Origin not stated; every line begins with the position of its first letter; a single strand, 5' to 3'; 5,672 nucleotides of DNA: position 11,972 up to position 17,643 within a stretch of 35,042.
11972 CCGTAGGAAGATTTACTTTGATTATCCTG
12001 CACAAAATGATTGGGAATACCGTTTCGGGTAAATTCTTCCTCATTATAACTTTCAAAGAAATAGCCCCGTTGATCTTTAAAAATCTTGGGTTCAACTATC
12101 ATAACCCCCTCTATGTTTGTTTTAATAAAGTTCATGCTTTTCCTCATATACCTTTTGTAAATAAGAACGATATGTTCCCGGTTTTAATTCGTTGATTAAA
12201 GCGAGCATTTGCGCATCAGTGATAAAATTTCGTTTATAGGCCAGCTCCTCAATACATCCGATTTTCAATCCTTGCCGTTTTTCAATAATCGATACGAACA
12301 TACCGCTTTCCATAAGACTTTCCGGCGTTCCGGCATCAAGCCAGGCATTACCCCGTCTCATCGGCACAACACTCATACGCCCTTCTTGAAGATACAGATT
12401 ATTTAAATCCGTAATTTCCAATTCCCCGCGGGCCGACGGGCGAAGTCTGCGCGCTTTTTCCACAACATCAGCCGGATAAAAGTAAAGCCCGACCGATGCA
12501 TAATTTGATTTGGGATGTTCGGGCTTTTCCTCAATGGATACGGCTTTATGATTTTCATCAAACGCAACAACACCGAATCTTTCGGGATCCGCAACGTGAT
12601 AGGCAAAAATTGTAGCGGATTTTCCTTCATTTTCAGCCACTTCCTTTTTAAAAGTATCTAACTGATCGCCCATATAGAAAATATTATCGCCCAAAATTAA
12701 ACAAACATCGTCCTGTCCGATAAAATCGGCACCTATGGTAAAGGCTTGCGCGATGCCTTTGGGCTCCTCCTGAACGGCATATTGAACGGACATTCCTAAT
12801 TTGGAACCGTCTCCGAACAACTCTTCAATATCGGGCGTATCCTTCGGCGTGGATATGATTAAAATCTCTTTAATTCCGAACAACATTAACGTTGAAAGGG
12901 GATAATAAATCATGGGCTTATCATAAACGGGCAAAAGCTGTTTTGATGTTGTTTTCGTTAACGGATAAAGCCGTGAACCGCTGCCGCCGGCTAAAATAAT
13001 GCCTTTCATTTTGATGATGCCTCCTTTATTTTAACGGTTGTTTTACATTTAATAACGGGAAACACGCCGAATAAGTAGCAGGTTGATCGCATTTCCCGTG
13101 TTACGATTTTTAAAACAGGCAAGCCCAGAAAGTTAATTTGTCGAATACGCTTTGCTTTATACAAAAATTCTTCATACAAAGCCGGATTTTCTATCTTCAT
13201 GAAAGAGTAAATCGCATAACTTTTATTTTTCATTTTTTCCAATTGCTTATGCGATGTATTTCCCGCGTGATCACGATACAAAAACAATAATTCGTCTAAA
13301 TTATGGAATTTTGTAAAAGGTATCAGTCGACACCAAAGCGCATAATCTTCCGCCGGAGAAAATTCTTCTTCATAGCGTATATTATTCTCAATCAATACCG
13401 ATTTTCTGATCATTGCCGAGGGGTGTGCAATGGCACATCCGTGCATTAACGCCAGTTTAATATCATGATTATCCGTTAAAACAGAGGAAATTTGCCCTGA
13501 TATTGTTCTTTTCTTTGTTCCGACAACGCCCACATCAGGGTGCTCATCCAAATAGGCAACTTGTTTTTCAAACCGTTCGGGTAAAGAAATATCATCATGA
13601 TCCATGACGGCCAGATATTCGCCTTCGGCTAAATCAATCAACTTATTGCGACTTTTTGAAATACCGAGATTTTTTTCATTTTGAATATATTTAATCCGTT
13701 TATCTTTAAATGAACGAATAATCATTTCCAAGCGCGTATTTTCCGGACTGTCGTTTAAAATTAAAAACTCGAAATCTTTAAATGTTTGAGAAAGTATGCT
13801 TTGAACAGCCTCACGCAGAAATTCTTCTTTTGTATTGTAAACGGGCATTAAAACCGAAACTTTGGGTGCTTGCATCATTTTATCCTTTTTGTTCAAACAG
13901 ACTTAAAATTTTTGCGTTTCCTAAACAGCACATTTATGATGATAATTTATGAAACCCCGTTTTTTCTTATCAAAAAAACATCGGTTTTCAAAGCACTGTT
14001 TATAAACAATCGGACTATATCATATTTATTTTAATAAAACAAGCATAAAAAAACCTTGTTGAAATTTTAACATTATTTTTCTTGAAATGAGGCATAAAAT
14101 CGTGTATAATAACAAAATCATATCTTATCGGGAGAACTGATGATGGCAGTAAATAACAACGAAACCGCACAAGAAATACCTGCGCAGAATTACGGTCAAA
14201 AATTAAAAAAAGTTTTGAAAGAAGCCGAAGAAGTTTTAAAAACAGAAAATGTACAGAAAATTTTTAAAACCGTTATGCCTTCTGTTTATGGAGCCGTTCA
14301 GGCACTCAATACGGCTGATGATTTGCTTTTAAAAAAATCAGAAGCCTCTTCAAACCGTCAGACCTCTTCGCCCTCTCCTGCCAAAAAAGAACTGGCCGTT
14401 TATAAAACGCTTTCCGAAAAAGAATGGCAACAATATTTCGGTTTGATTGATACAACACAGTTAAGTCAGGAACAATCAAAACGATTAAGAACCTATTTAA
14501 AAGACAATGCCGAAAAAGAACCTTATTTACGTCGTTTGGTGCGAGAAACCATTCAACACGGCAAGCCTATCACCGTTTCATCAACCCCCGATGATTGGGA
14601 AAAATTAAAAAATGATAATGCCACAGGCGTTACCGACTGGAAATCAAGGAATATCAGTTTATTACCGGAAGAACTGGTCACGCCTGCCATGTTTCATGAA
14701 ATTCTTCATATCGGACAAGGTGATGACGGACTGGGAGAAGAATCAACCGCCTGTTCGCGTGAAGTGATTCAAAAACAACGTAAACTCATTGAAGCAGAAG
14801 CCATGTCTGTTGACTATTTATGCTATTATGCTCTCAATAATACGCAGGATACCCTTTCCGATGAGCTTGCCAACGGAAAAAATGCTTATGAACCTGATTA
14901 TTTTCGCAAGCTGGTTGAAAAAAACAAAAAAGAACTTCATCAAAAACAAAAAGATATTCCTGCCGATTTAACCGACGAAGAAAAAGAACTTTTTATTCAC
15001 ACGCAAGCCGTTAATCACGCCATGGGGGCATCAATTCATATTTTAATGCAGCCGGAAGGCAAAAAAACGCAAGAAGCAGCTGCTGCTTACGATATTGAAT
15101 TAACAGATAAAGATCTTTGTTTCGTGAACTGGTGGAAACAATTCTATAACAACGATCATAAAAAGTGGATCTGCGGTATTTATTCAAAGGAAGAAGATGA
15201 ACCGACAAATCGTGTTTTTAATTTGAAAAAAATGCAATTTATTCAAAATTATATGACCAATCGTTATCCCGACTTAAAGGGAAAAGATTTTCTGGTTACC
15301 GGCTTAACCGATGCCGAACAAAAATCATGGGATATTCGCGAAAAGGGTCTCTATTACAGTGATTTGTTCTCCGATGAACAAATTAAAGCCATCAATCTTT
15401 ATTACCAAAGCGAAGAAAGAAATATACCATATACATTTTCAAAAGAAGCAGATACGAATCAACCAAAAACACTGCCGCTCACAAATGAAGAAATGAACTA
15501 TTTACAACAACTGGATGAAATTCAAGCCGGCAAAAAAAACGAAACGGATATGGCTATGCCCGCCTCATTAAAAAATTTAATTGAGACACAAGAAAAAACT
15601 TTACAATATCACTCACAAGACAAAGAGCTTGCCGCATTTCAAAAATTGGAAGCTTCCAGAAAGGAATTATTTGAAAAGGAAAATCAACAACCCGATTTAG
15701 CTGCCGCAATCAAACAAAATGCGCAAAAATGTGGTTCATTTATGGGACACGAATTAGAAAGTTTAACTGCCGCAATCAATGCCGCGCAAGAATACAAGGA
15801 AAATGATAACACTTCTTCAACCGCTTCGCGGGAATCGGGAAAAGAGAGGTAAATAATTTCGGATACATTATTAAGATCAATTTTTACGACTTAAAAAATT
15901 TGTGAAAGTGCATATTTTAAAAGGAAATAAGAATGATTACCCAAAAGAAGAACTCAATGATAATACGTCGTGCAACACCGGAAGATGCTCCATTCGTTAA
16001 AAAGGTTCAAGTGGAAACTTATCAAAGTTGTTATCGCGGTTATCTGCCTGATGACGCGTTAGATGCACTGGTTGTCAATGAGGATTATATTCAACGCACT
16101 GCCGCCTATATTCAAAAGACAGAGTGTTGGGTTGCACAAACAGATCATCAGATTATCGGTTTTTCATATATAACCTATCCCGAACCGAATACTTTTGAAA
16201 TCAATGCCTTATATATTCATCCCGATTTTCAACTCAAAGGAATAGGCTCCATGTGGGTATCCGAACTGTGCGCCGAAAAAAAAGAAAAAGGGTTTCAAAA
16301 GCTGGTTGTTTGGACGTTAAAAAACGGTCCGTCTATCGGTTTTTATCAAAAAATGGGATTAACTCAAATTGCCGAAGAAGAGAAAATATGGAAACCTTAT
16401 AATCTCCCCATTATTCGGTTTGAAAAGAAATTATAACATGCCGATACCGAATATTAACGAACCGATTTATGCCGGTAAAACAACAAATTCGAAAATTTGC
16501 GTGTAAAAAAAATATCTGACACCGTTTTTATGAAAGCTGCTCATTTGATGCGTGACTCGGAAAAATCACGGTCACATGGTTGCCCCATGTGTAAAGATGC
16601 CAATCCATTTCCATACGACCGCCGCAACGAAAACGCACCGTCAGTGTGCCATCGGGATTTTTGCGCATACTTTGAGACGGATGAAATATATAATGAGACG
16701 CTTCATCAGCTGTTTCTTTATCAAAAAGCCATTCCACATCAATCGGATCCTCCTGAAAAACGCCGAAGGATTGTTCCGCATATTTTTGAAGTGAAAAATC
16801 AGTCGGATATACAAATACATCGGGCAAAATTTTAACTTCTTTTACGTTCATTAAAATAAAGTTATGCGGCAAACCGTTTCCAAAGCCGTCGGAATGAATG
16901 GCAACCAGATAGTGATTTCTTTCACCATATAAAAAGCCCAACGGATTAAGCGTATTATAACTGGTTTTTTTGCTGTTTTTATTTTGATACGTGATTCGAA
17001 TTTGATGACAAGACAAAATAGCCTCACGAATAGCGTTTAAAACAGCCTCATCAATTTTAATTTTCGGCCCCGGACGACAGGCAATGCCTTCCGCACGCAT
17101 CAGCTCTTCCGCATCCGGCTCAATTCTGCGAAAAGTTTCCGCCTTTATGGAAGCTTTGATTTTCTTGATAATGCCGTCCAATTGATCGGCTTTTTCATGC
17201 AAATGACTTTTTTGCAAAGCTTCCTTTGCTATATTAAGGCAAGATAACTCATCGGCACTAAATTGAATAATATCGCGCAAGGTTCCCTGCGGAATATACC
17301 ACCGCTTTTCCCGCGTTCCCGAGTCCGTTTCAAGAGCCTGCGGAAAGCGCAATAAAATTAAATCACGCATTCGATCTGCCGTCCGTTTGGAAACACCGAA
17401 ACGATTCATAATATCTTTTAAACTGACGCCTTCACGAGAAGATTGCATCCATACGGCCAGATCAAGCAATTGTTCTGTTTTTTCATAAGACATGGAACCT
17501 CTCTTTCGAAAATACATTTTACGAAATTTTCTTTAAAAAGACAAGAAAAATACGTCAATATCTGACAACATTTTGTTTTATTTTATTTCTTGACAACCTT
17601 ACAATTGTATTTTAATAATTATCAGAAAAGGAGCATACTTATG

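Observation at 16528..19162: WYL regulator divergent from a PD-(D/E)XK nuclease plus an orphan 145-aa gene: candidate undescribed defence cassette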

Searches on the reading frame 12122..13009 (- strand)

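Call 90: search_protein_families(library=pfam, proteins=[window:12122-13009:-], max_evalue=0.00001)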
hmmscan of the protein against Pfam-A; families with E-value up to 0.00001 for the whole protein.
window:12122-13009:- (295 aa): 2 families
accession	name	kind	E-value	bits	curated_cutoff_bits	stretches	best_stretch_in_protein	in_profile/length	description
PF00483.29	NTP_transferase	-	5.4e-73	246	21.2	1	2-238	1-241/245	Nucleotidyl transferase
PF12804.13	NTP_transf_3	-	6.7e-10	39.8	27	1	3-135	1-121/160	MobA-like NTP transferase domain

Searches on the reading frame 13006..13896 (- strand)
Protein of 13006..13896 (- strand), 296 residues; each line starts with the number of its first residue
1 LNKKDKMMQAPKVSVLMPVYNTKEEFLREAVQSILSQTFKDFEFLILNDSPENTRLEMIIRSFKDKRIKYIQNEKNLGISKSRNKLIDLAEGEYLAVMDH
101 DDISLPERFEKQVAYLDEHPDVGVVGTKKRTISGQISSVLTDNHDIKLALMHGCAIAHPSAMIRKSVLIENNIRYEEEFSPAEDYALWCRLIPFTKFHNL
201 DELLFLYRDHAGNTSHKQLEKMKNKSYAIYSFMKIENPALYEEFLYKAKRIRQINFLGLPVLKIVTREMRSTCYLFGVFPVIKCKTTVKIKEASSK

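Call 90: search_protein_families(library=pfam, proteins=[window:13006-13896:-], max_evalue=0.00001)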
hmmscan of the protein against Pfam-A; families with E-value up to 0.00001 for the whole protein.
window:13006-13896:- (296 aa): 3 families
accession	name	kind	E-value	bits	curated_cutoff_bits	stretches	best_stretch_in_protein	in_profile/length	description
PF00535.33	Glycos_transf_2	-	6.8e-30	104.6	23.3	1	14-134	1-121/168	Glycosyl transferase family 2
PF13641.12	Glyco_tranf_2_3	-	8.9e-15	55.8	27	1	11-150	1-142/230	Glycosyltransferase like family 2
PF10111.15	Glyco_tranf_2_2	-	7.7e-13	49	27.3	1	14-215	1-223/276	Glycosyltransferase like family 2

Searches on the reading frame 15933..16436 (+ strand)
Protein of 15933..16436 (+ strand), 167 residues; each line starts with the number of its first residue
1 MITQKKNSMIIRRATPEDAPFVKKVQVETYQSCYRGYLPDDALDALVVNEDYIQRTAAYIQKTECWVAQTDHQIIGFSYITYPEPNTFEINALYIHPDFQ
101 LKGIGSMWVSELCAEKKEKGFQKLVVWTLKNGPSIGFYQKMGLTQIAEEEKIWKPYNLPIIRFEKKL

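Call 4: search_protein_families(library=pfam, proteins=[window:15933-16436:+], max_evalue=0.1)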
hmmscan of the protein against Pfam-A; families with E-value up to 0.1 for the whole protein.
window:15933-16436:+ (167 aa): 6 families
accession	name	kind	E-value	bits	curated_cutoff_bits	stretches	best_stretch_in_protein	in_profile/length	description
PF00583.31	Acetyltransf_1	-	4.6e-14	53.1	20.7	1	52-142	27-115/116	Acetyltransferase (GNAT) family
PF13508.13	Acetyltransf_7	-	7.1e-13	49.2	27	1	63-142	3-81/84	Acetyltransferase (GNAT) domain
PF08445.16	FR47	-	5.2e-10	39.6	22.1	1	89-150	23-84/86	FR47-like protein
PF13673.13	Acetyltransf_10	-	8.5e-08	32.7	23.6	1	59-150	25-114/128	Acetyltransferase (GNAT) domain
PF13302.13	Acetyltransf_3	-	0.00017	22.7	25.4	1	9-143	2-137/138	Acetyltransferase (GNAT) domain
PF10429.15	Mtr2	-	0.058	13.8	23.7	1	45-92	39-86/164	Nuclear pore RNA shuttling protein Mtr2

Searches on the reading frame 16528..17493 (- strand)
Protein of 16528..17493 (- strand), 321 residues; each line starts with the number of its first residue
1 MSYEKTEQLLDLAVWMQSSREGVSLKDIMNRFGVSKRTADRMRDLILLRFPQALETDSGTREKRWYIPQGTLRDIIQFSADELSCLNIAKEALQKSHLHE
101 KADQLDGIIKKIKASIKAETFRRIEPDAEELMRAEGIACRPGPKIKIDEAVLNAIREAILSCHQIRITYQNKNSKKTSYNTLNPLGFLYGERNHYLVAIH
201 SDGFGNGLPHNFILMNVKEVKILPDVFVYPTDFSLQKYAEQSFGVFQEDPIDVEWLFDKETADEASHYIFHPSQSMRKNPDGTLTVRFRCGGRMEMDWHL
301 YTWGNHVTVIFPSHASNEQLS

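Call 4: search_protein_families(library=pfam, proteins=[window:16528-17493:-], max_evalue=0.1)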
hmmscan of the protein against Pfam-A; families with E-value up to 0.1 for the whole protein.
window:16528-17493:- (321 aa): 8 families
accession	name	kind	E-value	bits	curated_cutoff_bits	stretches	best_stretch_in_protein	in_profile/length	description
PF13280.12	WYL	-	7.6e-08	32.7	21.8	1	151-200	2-51/70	WYL domain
PF25583.1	WCX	-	4.3e-06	27.4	23.9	1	250-314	2-63/76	WCX domain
PF19187.6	HTH_PafC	-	0.0028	17.9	32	0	7-42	4-38/115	PafC helix-turn-helix domain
PF08279.18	HTH_11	-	0.026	14.8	25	1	13-41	6-34/55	HTH domain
PF13384.12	HTH_23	-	0.027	14.7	24.6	1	17-44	12-39/50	Homeodomain-like domain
PF09568.16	RE_MjaI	-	0.064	13.5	22.7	0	91-135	107-151/164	MjaI restriction endonuclease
PF19889.5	DUF6362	-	0.077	13.8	31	0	14-44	64-92/98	Domain of unknown function (DUF6362)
PF13613.12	HTH_Tnp_4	-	0.089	12.9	27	0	20-44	17-41/53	Helix-turn-helix of DDE superfamily endonuclease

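Call 5: search_protein_families(library=padloc, proteins=[window:16528-17493:-], max_evalue=0.1)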
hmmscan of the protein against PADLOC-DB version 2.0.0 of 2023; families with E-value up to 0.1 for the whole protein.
window:16528-17493:- (321 aa): 6 families
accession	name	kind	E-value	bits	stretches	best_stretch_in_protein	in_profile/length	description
PDLC01457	WYL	-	7e-20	69.6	1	5-314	2-228/229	"CAS-I,CAS-II,CAS-III,CAS-IV,CAS-V,CAS-VI; associated_signaling"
PDLC01652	WYL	-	2.5e-18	64.9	1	147-314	15-149/162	"CAS-I,CAS-II,CAS-III,CAS-IV,CAS-V,CAS-VI; associated_signaling"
PDLC01766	Cas3c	-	2.3e-12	44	1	4-314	5-300/1009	-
PDLC01484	WYL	-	0.012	12.8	1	164-224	226-286/437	"CAS-I,CAS-II,CAS-III,CAS-IV,CAS-V,CAS-VI; associated_signaling"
PDLC01510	WYL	-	0.012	12.8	1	164-224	226-286/437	"CAS-I,CAS-II,CAS-III,CAS-IV,CAS-V,CAS-VI; associated_signaling"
PDLC04133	mad1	-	0.047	12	0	22-42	5-25/60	mads_1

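Call 6: search_protein_families(library=ncbifam, proteins=[window:16528-17493:-], max_evalue=0.1)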
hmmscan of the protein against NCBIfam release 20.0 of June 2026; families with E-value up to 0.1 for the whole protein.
window:16528-17493:- (321 aa): 1 family
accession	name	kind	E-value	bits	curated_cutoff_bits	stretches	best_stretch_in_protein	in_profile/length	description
TIGR03985.1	TIGR03985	hypoth_equivalog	0.013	15.1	60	0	164-221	37-95/249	TIGR03985 family CRISPR-associated protein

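Call 35: search_solved_structures(query=window:16528-17493:-, max_evalue=0.01)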
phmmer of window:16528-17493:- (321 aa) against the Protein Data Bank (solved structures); distinct sequences matched with E-value up to 0.01: 5.
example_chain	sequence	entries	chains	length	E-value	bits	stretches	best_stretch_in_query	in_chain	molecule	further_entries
9pfq_Q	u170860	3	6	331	3.1e-57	197.3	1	1-313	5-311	WYL domain-containing protein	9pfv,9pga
8tp8_A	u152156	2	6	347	3.7e-57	197.1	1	1-313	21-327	DeoR-family transcriptional regulator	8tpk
9cu3_B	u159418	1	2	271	1.4e-42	149.2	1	77-313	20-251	WYL domain-containing protein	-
7tzv_A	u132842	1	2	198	8.4e-32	113.8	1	135-313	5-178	WYL domain-containing protein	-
7u02_B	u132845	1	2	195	1.2e-31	113.2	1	135-313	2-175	WYL domain-containing protein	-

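Call 37: search_solved_structures(query=window:16528-17493:-, max_evalue=10, show_alignments=2)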
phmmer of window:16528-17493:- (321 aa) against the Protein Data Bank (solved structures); distinct sequences matched with E-value up to 10: 7.
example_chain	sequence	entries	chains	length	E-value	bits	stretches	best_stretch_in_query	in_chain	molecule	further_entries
9pfq_Q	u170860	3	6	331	3.1e-57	197.3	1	1-313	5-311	WYL domain-containing protein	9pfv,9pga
8tp8_A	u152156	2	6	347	3.7e-57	197.1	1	1-313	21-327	DeoR-family transcriptional regulator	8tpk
9cu3_B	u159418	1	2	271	1.4e-42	149.2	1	77-313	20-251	WYL domain-containing protein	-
7tzv_A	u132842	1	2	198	8.4e-32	113.8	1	135-313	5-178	WYL domain-containing protein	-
7u02_B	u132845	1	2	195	1.2e-31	113.2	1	135-313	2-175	WYL domain-containing protein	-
5c6d_A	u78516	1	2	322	1.2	11.4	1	23-79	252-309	Ubiquitin carboxyl-terminal hydrolase 7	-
5gg4_A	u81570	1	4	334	1.3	11.4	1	23-79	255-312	Ubiquitin carboxyl-terminal hydrolase 7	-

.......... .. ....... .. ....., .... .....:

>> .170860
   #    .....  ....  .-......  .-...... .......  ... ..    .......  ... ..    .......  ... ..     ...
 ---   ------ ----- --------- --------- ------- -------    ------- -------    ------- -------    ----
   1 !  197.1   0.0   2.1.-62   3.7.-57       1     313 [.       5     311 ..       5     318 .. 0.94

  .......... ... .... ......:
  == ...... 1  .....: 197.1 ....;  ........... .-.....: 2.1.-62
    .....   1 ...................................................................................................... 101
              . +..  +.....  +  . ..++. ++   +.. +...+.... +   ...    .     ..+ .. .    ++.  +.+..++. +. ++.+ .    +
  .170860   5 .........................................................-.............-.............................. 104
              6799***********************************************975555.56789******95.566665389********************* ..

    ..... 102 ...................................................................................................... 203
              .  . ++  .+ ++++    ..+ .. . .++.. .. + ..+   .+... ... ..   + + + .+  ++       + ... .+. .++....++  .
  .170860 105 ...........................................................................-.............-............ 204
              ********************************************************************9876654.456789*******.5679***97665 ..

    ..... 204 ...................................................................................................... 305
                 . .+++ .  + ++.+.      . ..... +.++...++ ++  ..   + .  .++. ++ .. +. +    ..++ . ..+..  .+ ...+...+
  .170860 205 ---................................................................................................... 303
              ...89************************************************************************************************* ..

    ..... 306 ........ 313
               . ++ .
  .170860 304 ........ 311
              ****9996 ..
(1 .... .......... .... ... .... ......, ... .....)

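Call 69: search_protein_families(library=phrogs, proteins=[window:16528-17493:-], max_evalue=0.01)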
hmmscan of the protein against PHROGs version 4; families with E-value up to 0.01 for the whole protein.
window:16528-17493:- (321 aa): 1 family
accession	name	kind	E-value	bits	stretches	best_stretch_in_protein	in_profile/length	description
phrog_13105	-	unknown function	1.9e-16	61.4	1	18-230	15-222/239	-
